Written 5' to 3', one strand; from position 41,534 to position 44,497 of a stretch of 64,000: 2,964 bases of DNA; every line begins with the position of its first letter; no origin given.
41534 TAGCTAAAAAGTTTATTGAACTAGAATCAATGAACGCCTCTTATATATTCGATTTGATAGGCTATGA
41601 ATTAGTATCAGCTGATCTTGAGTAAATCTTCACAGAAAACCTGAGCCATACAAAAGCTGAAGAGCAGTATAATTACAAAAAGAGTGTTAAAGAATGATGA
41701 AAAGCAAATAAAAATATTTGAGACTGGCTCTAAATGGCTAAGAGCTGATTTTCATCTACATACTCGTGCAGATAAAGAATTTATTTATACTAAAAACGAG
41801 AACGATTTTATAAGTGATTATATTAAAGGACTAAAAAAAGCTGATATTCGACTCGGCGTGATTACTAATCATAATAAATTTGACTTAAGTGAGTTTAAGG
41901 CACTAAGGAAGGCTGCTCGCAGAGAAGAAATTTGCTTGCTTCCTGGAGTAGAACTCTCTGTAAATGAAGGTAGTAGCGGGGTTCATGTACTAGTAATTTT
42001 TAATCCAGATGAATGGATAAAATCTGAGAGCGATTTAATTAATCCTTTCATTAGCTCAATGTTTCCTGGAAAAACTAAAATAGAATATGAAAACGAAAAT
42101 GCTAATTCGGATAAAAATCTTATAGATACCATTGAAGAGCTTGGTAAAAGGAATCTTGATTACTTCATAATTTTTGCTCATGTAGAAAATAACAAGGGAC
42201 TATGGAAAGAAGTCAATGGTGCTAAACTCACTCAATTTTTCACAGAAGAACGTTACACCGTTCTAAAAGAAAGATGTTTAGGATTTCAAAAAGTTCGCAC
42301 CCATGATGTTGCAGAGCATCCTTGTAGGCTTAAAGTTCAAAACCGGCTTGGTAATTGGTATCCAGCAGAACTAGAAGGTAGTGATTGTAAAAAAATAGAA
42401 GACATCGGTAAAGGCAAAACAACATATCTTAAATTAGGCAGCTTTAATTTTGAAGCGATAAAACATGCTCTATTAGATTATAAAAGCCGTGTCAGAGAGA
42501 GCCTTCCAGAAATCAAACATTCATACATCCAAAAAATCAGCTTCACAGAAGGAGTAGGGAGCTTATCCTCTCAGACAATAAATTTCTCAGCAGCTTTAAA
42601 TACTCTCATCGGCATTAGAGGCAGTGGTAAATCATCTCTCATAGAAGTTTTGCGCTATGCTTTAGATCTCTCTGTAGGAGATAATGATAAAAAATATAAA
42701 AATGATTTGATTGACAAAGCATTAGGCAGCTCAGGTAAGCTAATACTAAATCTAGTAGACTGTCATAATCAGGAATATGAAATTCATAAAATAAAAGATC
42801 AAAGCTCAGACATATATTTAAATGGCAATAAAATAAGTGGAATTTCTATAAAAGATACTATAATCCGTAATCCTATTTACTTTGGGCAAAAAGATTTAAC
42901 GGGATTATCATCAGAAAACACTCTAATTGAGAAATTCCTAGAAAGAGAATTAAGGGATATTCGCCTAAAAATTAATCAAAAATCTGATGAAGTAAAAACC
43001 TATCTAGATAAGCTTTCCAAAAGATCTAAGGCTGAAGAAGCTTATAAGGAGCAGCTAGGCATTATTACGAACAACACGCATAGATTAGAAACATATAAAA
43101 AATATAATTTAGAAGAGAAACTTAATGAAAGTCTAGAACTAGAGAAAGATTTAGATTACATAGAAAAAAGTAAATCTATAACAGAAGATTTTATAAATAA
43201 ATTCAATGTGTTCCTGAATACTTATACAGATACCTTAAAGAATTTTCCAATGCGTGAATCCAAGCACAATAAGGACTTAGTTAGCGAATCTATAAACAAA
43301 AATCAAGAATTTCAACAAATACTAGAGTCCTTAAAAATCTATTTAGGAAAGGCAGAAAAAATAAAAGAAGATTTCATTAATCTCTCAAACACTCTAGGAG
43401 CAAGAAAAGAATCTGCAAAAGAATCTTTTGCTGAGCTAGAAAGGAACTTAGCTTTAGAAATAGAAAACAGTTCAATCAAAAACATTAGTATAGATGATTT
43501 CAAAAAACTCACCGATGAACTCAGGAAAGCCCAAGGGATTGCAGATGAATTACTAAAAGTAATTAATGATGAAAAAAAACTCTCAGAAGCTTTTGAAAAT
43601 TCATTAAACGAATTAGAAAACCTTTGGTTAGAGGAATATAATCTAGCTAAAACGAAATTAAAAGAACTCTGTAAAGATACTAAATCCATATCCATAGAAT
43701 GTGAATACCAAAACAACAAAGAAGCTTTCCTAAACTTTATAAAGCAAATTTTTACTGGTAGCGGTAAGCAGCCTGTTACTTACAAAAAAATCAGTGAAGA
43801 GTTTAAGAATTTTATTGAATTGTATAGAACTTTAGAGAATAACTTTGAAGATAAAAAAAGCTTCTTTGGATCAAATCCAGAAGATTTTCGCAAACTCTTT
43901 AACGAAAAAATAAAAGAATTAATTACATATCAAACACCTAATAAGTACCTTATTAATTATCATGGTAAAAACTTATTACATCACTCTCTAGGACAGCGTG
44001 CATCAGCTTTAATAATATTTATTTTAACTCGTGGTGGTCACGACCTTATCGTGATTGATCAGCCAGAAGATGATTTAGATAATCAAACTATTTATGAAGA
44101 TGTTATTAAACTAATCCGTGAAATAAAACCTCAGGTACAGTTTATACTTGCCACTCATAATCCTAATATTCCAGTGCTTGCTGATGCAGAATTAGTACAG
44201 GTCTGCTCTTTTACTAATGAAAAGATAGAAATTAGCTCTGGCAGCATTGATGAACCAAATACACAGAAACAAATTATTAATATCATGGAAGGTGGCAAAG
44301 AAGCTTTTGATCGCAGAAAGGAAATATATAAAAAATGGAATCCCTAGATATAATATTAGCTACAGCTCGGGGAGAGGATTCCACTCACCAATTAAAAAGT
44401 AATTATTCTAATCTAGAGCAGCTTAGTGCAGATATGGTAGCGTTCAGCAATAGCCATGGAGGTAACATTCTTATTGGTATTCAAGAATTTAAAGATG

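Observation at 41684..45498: PHP-nuclease/SMC-like ATPase fusion (Ppl-like) translationally linked to an AlbA_2 + HATPase_c_4 protein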

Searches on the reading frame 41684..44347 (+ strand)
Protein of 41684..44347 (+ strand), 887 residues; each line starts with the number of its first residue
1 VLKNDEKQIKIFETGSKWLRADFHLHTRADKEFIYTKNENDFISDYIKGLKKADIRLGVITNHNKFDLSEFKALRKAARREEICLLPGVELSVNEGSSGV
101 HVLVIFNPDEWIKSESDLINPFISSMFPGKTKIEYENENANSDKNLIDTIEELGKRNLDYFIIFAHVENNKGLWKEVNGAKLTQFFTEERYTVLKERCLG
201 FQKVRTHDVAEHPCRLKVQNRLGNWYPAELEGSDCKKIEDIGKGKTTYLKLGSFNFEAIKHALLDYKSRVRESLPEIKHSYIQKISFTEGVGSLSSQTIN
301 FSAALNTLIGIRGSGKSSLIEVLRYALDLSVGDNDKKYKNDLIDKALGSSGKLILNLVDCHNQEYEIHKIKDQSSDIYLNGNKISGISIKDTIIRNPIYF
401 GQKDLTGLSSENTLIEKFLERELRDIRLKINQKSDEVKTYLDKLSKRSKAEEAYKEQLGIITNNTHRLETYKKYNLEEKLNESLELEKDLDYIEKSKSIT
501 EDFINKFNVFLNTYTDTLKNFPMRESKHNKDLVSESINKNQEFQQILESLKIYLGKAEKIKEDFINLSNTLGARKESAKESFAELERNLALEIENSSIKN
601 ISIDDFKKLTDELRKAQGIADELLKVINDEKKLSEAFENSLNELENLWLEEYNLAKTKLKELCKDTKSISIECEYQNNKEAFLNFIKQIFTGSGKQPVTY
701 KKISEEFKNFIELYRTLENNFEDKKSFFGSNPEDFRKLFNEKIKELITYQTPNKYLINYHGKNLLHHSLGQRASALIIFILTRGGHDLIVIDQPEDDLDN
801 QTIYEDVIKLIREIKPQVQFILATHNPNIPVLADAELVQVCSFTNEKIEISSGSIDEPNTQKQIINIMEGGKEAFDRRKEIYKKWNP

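Call 3: search_protein_families(library=pfam, proteins=[window:41684-44347:+], max_evalue=0.1)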
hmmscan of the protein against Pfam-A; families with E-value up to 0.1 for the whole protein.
window:41684-44347:+ (887 aa): 4 families
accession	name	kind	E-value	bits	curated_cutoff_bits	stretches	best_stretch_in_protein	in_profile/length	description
PF13304.12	AAA_21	-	1.3e-07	32.5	27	2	678-829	220-302/304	AAA domain, putative AbiEii toxin, Type IV TA system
PF13476.12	AAA_23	-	1.8e-07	32.4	27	1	289-491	5-194/201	AAA domain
PF02463.25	SMC_N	-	0.00014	21.8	40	1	290-841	9-212/220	RecF/RecN/SMC N terminal domain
PF13175.12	AAA_15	-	0.0016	18.6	32.1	1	293-602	13-279/374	AAA ATPase domain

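Call 4: search_protein_families(library=padloc, proteins=[window:41684-44347:+], max_evalue=0.1)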
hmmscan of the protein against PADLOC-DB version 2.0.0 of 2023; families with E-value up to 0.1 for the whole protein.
window:41684-44347:+ (887 aa): 15 families
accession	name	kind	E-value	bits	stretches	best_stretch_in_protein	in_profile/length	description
PDLC02208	Ppl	-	2.7e-39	133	1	14-878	3-888/894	-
PDLC04135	mad3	-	1.8e-14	52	2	282-536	2-253/374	mads_3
PDLC04678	PDC-M49A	-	2.3e-14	50.6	3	20-114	4-88/681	-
PDLC04680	PDC-M49A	-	4.2e-12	43.4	2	21-110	4-83/674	-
PDLC04164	AriA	-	4.7e-07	27.6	2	768-829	173-235/253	-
PDLC02979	AriA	-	1.3e-05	23.2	2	293-645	13-275/373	-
PDLC00271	PtuA1|PtuA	-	0.00032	18.4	1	806-856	298-347/421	AAA ATPase domain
PDLC00278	PtuA1|PtuA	-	0.00092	16.6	2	296-337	16-57/436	AAA ATPase domain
PDLC00277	PtuA1|PtuA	-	0.0011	16.3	2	806-848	304-344/423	AAA ATPase domain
PDLC00298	PtuA1|PtuA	-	0.0015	15.7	1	806-851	301-344/423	AAA ATPase domain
PDLC00310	PtuA1|PtuA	-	0.0022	15.1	0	806-842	310-346/443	AAA ATPase domain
PDLC00276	PtuA1|PtuA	-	0.004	14.6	1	778-830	86-139/239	AAA ATPase domain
PDLC00307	PtuA1|PtuA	-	0.012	12.5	0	289-328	8-47/424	AAA ATPase domain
PDLC00263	LmuB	-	0.013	13.5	1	289-345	11-62/204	AAA ATPase domain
PDLC00269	PtuA1|PtuA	-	0.027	11.8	0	813-835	323-345/446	AAA ATPase domain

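Call 5: search_protein_families(library=ncbifam, proteins=[window:41684-44347:+], max_evalue=0.1)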
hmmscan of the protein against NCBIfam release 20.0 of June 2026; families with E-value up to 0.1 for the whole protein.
window:41684-44347:+ (887 aa): 12 families
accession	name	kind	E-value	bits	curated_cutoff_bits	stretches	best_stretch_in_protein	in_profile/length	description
NF045780.1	TrlF_fam_ATP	equivalog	7e-157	524.8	350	1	15-883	2-944/944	TrlF family AAA-like ATPase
NF045781.1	Spaf1101_AAA_ATP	equivalog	1.8e-51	175.5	475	2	524-884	488-834/836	Spaf_1101 family AAA-like ATPase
NF042955.1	Ppl_antiphage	equivalog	3.2e-46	157.7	1000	1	15-878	1-878/882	anti-phage protein Ppl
NF038032.1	CehA_McbA_metalo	domain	1.8e-05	24.3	80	1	17-112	1-85/315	CehA/McbA family metallohydrolase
NF040873.1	AztA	equivalog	3.5e-05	23.5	220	1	760-834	113-186/191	zinc ABC transporter ATP-binding protein AztA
NF041034.1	Rad50_Sulf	equivalog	5.9e-05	21.1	1000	1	293-383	13-99/872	DNA double-strand break repair ATPase Rad50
NF003034.1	PRK03918.1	equivalog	0.00013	20.1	700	1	295-373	15-92/878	DNA double-strand break repair ATPase Rad50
TIGR04521.1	ECF_ATPase_2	equivalog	0.0042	16.2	330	0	276-324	5-52/279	energy-coupling factor transporter ATPase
TIGR02857.1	CydD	equivalog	0.049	12.6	435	0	785-835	477-525/529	thiol reductant ABC exporter subunit CydD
TIGR02673.1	FtsE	equivalog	0.053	13.2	264.85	0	787-829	157-199/214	cell division ATP-binding protein FtsE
NF041577.1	nside_bi_sphtase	equivalog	0.075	12.2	400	0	52-103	28-77/276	3',5'-nucleoside bisphosphate phosphatase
NF011630.0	PRK15056.1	equivalog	0.086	12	393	0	293-332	22-62/274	manganese/iron ABC transporter ATP-binding protein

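Call 16: find_homologous_proteins(query=window:41684-44347:+, max_evalue=1e-10)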
Query window:41684-44347:+ (887 aa): 4817 proteins with E <= 1e-10 among 8000 candidates; the best 120 are listed.
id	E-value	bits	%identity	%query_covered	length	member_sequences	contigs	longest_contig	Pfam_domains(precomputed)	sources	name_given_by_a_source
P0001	0.0e+0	1877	96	100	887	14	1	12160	PF13476.13,PF13304.13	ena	-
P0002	0.0e+0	1831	93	100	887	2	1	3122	PF13476.13,PF13304.13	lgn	-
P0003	0.0e+0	1778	90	100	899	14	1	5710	PF13304.13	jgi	jgi:predicted ATPase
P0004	0.0e+0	1327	68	100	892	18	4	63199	PF13304.13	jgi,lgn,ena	jgi:predicted ATPase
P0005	0.0e+0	1200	63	100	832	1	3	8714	PF13304.13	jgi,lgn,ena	jgi:hypothetical protein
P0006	0.0e+0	1199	63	100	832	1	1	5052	PF13304.13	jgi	jgi:hypothetical protein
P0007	0.0e+0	1199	63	100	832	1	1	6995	PF13304.13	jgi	jgi:predicted ATPase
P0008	0.0e+0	1194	63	100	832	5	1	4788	PF13304.13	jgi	jgi:predicted ATPase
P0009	1.2e-271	922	49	99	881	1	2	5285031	PF02463.26,PF13304.13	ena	-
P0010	3.4e-271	920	49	99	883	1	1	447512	PF13175.13,PF02463.26,PF13304.13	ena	-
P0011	1.0e-270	919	50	100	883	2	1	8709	PF02463.26,PF13304.13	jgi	-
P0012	2.4e-270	917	49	100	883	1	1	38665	PF02463.26,PF13304.13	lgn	-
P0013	7.1e-270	916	49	99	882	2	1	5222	PF02463.26,PF13304.13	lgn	-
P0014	4.9e-269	913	49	99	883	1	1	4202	PF02463.26,PF13304.13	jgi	-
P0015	1.4e-268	912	49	99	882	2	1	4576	PF02463.26,PF13304.13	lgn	-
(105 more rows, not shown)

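Call 19: find_related_loci(query=A1, collection=genome_contigs, flank=6000)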
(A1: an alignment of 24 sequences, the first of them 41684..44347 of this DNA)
Query A1 (887 aa) in genome_contigs; peptide patterns used: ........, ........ (x = any residue, [..] = any of these).
599 stretches matched a pattern (row limit reached: there are more); 585 encode a relative of the query (tblastn E <= 1e-3); the best 80 are kept; 80 distinct loci.
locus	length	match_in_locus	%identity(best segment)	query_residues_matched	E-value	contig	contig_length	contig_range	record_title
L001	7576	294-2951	92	1-887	0e+0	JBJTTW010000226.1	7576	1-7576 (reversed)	MAG: bacterium isolate samp_4445_VAMB_679 samp_4445_1723722, whole genome shotgun sequence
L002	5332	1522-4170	48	2-887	0e+0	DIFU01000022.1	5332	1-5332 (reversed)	MAG TPA_asm: Prolixibacteraceae bacterium UBA5740 UBA5740_contig_64738, whole genome shotgun sequence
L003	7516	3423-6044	47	11-887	0e+0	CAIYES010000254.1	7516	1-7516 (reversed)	MAG: uncultured Bacteroidales bacterium isolate Kiruna2_bin-1621 genome assembly, contig: bin-1621:254/574, whole genome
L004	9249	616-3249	46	7-887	0e+0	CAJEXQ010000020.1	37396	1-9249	MAG: uncultured Chlorobiaceae bacterium isolate RF-1857-SP43-464-H3_S9 genome assembly, contig: NODE_20_length_37396_cov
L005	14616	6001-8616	47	11-885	0e+0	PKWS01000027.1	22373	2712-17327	MAG: Desulfosporosinus sp. isolate palsa_1189 73.20120500_P28.28_contig_6385, whole genome shotgun sequence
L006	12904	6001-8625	47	10-887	0e+0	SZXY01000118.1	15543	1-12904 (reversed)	MAG: Chlorobium sp. isolate L227-2013-55 CA-L227-2013_17756, whole genome shotgun sequence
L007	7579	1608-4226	47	7-887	0e+0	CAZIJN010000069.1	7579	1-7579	MAG TPA_asm: uncultured Desulfobacterales bacterium isolate SRP294416_co1_101 genome assembly, contig: NODE_22527_length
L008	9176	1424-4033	47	11-887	0e+0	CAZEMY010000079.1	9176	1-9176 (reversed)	MAG TPA_asm: uncultured Desulfobulbaceae bacterium isolate SRP345593_co1_94 genome assembly, contig: NODE_2891_length_91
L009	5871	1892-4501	47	11-885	0e+0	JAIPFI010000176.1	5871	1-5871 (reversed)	MAG: Methylococcaceae bacterium isolate Tobar13m-G37 Tobar13m-C10419, whole genome shotgun sequence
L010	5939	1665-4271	46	7-885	0e+0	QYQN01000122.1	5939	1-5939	MAG: Methylococcaceae bacterium isolate PowLak16_MAG1 c_000000002813, whole genome shotgun sequence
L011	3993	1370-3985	46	11-887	0e+0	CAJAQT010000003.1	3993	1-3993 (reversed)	MAG: uncultured Methylococcaceae bacterium isolate Loc080925-5-5m_bin-0663 genome assembly, contig: bin-0663:003/225, wh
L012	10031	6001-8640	44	3-887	0e+0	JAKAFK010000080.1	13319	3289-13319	MAG: Proteobacteria bacterium isolate WY1.bin91 NODE_7292_length_13319_cov_1.863554, whole genome shotgun sequence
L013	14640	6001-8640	43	3-887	0e+0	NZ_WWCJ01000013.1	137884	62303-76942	Pseudoduganella guangdongensis strain DS3 NODE_13_length_137884_cov_25.736289_13, whole genome shotgun sequence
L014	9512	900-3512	45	11-887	0e+0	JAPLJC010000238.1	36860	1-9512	MAG: Deltaproteobacteria bacterium isolate LacPavin_0920_WC90_MAG_58_11 LacPavin_0920_WC90_scaffold_1359908, whole genom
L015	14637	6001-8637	45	1-887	0e+0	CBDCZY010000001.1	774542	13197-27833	MAG: Methylococcales bacterium isolate 882889bd-b10d-485d-b87d-ebbccd635181 genome assembly, contig: contig_1, whole gen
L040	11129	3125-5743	43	2-885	0e+0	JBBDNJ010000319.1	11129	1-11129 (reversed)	MAG: Candidatus Binatia bacterium isolate LejiaB_54_11 Lejia_B_7567_length_11129_cov_6, whole genome shotgun sequence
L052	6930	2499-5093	43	11-885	0e+0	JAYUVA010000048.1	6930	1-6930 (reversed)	MAG: Candidatus Kuenenia sp. isolate GL124_DN_metabat_128 GL124_DN_metabat_128_47, whole genome shotgun sequence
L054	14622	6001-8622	42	12-885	0e+0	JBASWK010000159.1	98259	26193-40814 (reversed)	MAG: Gallionella sp. isolate MFD12902_ilm_asm_bin7 k127_37750, whole genome shotgun sequence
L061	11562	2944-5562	42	2-885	0e+0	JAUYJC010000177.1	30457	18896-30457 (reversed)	MAG: Deltaproteobacteria bacterium isolate C24_metabat.bin.121_sub C24_k141_168104, whole genome shotgun sequence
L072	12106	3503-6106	43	11-887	0e+0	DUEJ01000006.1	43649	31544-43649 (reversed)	MAG TPA_asm: Thermoflexia bacterium isolate G713 Contig6, whole genome shotgun sequence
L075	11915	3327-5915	41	12-885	0e+0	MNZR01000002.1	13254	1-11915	MAG: Syntrophobacteraceae bacterium CG2_30_61_12 cg2_3.0_scaffold_4326_c, whole genome shotgun sequence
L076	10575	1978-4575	42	9-885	0e+0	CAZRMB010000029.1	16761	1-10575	MAG TPA_asm: uncultured Syntrophomonas sp. isolate SRP089250_co1_22 genome assembly, contig: NODE_5780_length_16761_cov_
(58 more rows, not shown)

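Call 30: search_solved_structures(query=window:41684-44347:+, max_evalue=0.01, show_alignments=1)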
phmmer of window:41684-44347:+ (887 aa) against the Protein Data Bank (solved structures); distinct sequences matched with E-value up to 0.01: 1.
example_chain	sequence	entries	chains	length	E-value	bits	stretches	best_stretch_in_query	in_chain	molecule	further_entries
3qku_A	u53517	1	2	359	0.0046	18.3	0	679-837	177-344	DNA double-strand break repair rad50 ATPase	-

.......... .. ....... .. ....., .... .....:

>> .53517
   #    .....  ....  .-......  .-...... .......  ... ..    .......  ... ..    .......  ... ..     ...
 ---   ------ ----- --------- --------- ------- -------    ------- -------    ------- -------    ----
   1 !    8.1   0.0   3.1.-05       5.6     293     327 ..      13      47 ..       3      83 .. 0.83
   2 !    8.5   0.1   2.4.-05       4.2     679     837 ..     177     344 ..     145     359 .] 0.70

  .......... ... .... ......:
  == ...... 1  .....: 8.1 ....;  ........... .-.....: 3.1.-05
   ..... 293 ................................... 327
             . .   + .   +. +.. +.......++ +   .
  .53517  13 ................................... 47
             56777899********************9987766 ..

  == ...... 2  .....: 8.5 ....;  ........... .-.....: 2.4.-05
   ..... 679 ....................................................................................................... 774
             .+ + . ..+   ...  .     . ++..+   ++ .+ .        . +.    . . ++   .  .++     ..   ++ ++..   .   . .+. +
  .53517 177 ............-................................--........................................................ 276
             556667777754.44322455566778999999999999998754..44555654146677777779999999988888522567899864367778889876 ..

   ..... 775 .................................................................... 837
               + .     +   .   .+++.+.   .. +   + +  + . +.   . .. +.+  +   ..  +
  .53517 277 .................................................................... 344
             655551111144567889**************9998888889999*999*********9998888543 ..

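Call 34: search_solved_structures(query=A1, max_evalue=0.001)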
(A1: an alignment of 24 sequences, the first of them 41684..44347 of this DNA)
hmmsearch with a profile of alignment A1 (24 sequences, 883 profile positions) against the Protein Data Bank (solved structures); distinct sequences matched with E-value up to 0.001: 0.

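Call 43: search_protein_families(library=padloc, alignment_id=A4, max_evalue=1e-10)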
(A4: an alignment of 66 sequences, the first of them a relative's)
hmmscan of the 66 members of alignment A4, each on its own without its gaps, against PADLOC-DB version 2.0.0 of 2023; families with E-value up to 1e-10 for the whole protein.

A. member 1, L002:393-1529:+ (378 aa): 29 families (the best 25 are shown)
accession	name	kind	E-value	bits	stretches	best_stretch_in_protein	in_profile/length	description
PDLC04807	PDC-S02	-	1.1e-127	424.1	1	5-376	10-349/351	-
PDLC04820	PDC-S02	-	2.4e-98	327.2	2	135-375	123-329/332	-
PDLC04803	PDC-S02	-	1.9e-88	294.6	1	73-375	5-267/269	-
PDLC04810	PDC-S02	-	1.7e-78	262.3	1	9-375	12-352/355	-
PDLC04795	PDC-S02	-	3.5e-78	261.3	1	4-371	20-349/357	-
PDLC04831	PDC-S02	-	3.1e-75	251.8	1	4-374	7-338/346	-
PDLC04827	PDC-S02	-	1.2e-64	216.1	1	6-264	8-231/234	-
PDLC04822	PDC-S02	-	1.4e-63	213.3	1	6-328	8-288/294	-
PDLC04802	PDC-S02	-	4.5e-63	210.4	2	234-365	62-170/171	-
PDLC04813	PDC-S02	-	1e-44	150.5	1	209-371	7-167/175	-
PDLC04812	PDC-S02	-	2.5e-41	139.1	1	1-180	1-147/151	-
PDLC01464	PD_DExK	-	4.2e-35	118.9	1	138-285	1-126/126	"CAS-I,CAS-II,CAS-III,CAS-IV,CAS-V,CAS-VI; associated"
PDLC04830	PDC-S02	-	1e-33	114.8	1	10-112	17-119/159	-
PDLC04826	PDC-S02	-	1.1e-32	111.5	1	5-252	8-217/222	-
PDLC04797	PDC-S02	-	2.2e-32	109.7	1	7-95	4-92/126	-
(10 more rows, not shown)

B. families by the number of members that match (of 66 scanned): 228 families (the first 25 are shown)
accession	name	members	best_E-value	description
PDLC03087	Specificity_I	7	1.1e-57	Type I specificity subunit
PDLC03101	Specificity_I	7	4.6e-51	Type I specificity subunit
PDLC03098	Specificity_I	6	2.3e-111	Type I specificity subunit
PDLC03179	Specificity_I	6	5.2e-72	Type I specificity subunit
PDLC03054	Specificity_I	6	1e-66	Type I specificity subunit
PDLC03099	Specificity_I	6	2.8e-62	Type I specificity subunit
PDLC03169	Specificity_I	6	7.1e-61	Type I specificity subunit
PDLC04137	mad5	6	1.3e-55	mads_5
PDLC03156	Specificity_I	6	2.5e-48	Type I specificity subunit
PDLC03068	Specificity_I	6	7.2e-45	Type I specificity subunit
PDLC03168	Specificity_I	6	3.6e-44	Type I specificity subunit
PDLC03178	Specificity_I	6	1.1e-43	Type I specificity subunit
PDLC03079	Specificity_I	6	7.9e-43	Type I specificity subunit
PDLC03072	Specificity_I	6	1.1e-42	Type I specificity subunit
PDLC03165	Specificity_I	6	1.5e-42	Type I specificity subunit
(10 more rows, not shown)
